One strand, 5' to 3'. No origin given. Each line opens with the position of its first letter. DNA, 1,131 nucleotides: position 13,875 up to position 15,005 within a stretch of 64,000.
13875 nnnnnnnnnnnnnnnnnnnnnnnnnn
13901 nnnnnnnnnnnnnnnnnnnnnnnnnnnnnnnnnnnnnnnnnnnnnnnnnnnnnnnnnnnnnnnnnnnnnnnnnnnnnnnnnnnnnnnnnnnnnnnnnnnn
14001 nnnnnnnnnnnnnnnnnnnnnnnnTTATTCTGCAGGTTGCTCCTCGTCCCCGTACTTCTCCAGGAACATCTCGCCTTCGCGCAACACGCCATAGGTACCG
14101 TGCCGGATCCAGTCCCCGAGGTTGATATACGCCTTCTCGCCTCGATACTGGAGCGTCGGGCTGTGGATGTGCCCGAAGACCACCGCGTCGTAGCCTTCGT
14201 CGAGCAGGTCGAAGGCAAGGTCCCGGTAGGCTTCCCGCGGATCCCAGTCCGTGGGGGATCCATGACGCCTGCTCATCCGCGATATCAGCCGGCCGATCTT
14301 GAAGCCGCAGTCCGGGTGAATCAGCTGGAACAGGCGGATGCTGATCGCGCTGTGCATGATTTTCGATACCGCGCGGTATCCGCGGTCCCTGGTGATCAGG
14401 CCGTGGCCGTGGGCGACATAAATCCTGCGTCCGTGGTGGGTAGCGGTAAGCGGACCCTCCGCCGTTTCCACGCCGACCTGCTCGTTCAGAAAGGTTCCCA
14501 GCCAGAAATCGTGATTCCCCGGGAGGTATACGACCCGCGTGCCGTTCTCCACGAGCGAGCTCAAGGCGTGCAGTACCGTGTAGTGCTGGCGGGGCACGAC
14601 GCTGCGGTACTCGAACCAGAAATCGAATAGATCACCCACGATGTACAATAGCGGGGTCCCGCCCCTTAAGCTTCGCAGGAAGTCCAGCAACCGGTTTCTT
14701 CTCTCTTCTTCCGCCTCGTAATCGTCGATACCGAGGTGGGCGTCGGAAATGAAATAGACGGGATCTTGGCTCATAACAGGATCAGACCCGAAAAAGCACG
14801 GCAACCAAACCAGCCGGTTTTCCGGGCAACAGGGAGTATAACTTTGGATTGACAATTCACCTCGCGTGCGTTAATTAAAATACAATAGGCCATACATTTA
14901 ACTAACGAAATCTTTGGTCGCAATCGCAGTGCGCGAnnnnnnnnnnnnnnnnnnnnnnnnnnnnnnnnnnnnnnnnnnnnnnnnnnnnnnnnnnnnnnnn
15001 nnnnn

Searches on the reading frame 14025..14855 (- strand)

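Call 6: search_protein_families(library=pfam, proteins=[window:14025-14855:-], max_evalue=0.001)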
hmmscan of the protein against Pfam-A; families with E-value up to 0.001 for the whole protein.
window:14025-14855:- (276 aa): 2 families
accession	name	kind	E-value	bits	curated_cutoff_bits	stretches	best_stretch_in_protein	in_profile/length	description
PF00149.33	Metallophos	-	1.2e-12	49.1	21.5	1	32-233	2-191/191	Calcineurin-like phosphoesterase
PF12850.12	Metallophos_2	-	1.6e-08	35.1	27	0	198-249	88-135/154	Calcineurin-like phosphoesterase superfamily domain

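Call 21: search_protein_families(library=ncbifam, proteins=[window:14025-14855:-], max_evalue=0.001)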
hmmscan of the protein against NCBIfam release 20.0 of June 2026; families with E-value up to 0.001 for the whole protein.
window:14025-14855:- (276 aa): 2 families
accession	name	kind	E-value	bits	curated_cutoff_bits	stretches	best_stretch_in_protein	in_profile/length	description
NF003743.0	PRK05340.1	equivalog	9.4e-25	87.2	134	1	32-260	3-231/242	UDP-2,3-diacylglucosamine diphosphatase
TIGR01854.1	lipid_A_lpxH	equivalog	1.2e-22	80.3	190.35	1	33-254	1-222/231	UDP-2,3-diacylglucosamine diphosphatase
